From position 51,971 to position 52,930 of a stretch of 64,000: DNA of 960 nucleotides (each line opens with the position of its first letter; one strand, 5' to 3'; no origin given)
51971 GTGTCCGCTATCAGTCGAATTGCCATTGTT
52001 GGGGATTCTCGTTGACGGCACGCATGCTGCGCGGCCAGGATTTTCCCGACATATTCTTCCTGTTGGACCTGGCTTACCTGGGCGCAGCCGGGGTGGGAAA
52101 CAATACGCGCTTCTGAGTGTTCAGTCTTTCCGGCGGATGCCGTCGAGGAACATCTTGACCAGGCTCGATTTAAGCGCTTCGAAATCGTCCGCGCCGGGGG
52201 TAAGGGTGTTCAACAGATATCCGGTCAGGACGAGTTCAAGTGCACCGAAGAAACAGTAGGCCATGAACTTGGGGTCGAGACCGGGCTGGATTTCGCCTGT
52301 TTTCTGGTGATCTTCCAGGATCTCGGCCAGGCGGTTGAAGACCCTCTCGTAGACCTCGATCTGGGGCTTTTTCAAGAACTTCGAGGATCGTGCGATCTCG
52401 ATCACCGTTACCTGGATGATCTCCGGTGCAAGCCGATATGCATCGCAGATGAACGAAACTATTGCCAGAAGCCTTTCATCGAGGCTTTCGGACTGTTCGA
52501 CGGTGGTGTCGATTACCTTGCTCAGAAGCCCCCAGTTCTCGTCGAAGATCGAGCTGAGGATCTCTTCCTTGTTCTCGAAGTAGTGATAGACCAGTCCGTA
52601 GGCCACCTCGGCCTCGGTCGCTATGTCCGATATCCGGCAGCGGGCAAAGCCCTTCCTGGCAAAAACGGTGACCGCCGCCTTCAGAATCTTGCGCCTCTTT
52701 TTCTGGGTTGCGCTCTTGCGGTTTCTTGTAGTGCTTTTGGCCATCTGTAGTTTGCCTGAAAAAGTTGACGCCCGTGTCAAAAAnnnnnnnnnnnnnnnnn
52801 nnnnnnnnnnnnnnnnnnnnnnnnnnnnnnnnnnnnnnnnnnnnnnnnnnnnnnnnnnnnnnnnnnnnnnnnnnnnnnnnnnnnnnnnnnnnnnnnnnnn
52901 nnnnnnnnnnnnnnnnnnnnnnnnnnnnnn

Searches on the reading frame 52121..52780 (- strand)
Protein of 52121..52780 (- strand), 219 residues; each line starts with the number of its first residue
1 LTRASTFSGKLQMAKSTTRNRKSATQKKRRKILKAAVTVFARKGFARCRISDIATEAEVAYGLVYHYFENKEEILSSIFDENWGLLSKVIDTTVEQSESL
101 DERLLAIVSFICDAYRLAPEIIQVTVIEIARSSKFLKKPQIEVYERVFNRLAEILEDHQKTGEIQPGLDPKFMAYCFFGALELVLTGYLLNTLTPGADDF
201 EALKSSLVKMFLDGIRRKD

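Call 25: search_protein_families(library=ncbifam, proteins=[window:52121-52780:-], max_evalue=0.001)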
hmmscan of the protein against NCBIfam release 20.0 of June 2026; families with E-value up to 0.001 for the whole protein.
window:52121-52780:- (219 aa): 23 families
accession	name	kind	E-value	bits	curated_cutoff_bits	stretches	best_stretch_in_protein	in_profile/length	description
NF053878.1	FATransRegFadRBac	equivalog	4.7e-30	104.8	200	1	26-216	2-189/190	fatty acid metabolism transcriptional regulator FadR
NF041196.1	ScbR_bind_reg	equivalog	2.3e-18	67.1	150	1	27-181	6-158/191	ScbR family autoregulator-binding transcription factor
NF051852.1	efflux_TF_MtrR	exception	4.9e-14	52.6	280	1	19-104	2-92/205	multidrug efflux system transcriptional repressor MtrR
TIGR03384.1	betaine_BetI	equivalog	2.6e-13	50.1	201.3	1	23-123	4-104/189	choline-binding transcriptional repressor BetI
NF007430.0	PRK09975.1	equivalog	7e-13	48.2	274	1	19-192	3-181/220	acrEF/envCD operon transcriptional regulator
NF001978.0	PRK00767.1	equivalog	6.7e-12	45.6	118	1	28-123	10-106/197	transcriptional regulator BetI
NF037937.1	septum_RefZ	equivalog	2.1e-11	44.1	180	1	29-112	1-86/195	forespore capture DNA-binding protein RefZ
NF007949.0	PRK10668.1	equivalog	2.4e-11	43.6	271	1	19-82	3-66/216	multidrug efflux transporter transcriptional repressor AcrR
NF051457.1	acryl_TF_AcuR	equivalog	9.6e-11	41.3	247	1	21-179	11-174/204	acrylate utilization transcriptional regulator AcuR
NF033703.1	transcr_KstR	equivalog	5.1e-10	39.2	280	1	23-122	2-102/185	cholesterol catabolism transcriptional regulator KstR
NF011572.0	PRK14996.1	equivalog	3.8e-09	36.7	144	1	26-110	7-89/192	TetR family transcriptional regulator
NF050111.1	TransRegSACE7040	equivalog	3.8e-09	36.7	250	1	28-130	2-104/186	SACE_7040 family transcriptional regulator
TIGR03613.1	RutR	equivalog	4.4e-09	36.5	368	1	21-177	2-156/202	pyrimidine utilization regulatory protein R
TIGR03968.1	mycofact_TetR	equivalog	1.7e-08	34.3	224.9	1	26-102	8-84/190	mycofactocin system transcriptional regulator MftR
NF040929.1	quorum_TF_HapR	equivalog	7.4e-08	32.3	350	1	18-108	7-100/200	LuxR/HapR/OpaR family quorum-sensing transcriptional regulator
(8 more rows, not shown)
